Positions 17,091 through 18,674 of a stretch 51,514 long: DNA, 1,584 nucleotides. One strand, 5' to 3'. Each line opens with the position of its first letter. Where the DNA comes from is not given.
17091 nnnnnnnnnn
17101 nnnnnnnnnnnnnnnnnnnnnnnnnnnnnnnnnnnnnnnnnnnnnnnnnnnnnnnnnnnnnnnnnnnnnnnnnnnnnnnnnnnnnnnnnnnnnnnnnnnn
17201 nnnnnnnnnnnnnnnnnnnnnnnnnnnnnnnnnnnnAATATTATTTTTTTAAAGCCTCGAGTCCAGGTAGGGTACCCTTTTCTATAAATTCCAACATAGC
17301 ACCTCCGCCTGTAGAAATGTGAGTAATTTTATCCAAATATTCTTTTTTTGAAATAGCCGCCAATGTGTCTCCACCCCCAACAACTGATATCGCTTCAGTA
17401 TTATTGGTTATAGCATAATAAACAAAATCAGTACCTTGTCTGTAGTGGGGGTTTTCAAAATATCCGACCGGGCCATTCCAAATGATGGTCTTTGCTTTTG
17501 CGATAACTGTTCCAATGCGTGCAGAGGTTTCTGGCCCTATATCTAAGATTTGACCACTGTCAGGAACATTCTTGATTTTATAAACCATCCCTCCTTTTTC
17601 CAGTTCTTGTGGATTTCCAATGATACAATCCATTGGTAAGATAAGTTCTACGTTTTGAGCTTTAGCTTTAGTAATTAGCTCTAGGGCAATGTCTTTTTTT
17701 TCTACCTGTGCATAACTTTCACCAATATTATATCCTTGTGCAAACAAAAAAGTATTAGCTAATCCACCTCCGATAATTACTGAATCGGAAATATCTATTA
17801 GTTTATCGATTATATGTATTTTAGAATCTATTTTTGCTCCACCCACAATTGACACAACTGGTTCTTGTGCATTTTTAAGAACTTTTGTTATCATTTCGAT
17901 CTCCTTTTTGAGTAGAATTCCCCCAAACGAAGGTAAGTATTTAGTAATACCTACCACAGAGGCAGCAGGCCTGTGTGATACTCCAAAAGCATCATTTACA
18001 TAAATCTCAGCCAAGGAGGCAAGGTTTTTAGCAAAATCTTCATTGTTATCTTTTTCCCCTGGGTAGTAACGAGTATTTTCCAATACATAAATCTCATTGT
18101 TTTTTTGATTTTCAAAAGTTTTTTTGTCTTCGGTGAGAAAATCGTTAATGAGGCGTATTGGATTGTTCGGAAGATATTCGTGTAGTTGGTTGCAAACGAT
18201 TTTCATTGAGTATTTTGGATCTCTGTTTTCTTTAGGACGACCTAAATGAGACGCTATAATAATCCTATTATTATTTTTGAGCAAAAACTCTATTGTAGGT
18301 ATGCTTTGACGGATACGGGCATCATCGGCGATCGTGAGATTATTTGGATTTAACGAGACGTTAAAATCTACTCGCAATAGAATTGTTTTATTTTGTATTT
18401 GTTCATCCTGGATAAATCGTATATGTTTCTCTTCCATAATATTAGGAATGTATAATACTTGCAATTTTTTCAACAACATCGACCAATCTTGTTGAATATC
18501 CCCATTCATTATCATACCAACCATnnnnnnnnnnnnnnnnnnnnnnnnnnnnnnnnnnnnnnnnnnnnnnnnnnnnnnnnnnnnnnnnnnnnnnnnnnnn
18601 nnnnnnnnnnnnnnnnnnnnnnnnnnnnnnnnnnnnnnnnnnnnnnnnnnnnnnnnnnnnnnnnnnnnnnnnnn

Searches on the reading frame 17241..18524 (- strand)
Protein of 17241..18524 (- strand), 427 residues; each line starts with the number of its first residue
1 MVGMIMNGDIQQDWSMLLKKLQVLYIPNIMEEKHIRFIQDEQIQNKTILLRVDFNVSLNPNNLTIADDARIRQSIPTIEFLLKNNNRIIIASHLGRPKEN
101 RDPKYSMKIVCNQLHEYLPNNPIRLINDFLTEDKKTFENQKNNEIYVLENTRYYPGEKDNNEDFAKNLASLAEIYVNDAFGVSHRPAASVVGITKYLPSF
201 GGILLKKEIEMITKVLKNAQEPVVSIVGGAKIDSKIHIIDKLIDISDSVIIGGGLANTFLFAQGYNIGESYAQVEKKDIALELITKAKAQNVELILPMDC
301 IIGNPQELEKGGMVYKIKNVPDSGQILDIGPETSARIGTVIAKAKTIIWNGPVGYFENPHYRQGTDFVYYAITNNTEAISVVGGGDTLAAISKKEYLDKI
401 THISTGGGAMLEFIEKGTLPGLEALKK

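Call 69: search_protein_families(library=pfam, proteins=[window:17241-18524:-], max_evalue=0.00001)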
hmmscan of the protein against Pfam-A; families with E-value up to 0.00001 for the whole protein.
window:17241-18524:- (427 aa): 1 family
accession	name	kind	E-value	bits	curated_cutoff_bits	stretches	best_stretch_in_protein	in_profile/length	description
PF00162.24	PGK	-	2.4e-131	438.7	27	1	38-415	1-377/379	Phosphoglycerate kinase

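Call 74: find_homologous_proteins(query=window:17241-18524:-, max_evalue=1e-60)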
Query window:17241-18524:- (427 aa): 7930 proteins with E <= 1e-60 among 8000 candidates; the best 120 are listed.
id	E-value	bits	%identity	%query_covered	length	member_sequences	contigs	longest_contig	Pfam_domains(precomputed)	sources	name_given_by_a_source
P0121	2.5e-260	881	100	93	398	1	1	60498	PF00162.25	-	-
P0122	5.3e-260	880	100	93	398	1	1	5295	PF00162.25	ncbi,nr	ncbi:phosphoglycerate kinase [Candidatus Woesebacteria bacterium]|nr:phosphoglycerate kinase [Candid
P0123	1.5e-245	833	94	93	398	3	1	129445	PF00162.25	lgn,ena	-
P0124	4.0e-215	732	81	93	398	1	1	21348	PF00162.25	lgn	-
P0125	1.2e-208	711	78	93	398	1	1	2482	PF00162.25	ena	-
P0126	1.6e-207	707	77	93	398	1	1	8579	PF00162.25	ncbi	-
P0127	1.2e-201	688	76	93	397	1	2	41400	PF00162.25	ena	-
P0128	2.7e-189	647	71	93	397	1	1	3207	PF00162.25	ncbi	-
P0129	6.5e-188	643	70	92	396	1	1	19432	PF00162.25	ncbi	-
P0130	1.2e-185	635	69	92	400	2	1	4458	PF00162.25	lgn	-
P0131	8.7e-185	632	70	93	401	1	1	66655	PF00162.25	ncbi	ncbi:MAG: phosphoglycerate kinase [Weeksellaceae bacterium]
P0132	1.8e-184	631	69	92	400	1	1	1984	PF00162.25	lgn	-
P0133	4.7e-184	630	69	92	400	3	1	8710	PF00162.25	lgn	-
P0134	5.1e-184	630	68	92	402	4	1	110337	PF00162.25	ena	-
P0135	1.2e-183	629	68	92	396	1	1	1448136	PF00162.25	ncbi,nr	ncbi:phosphoglycerate kinase [Candidatus Roizmanbacteria bacterium]|nr:MAG: phosphoglycerate kinase 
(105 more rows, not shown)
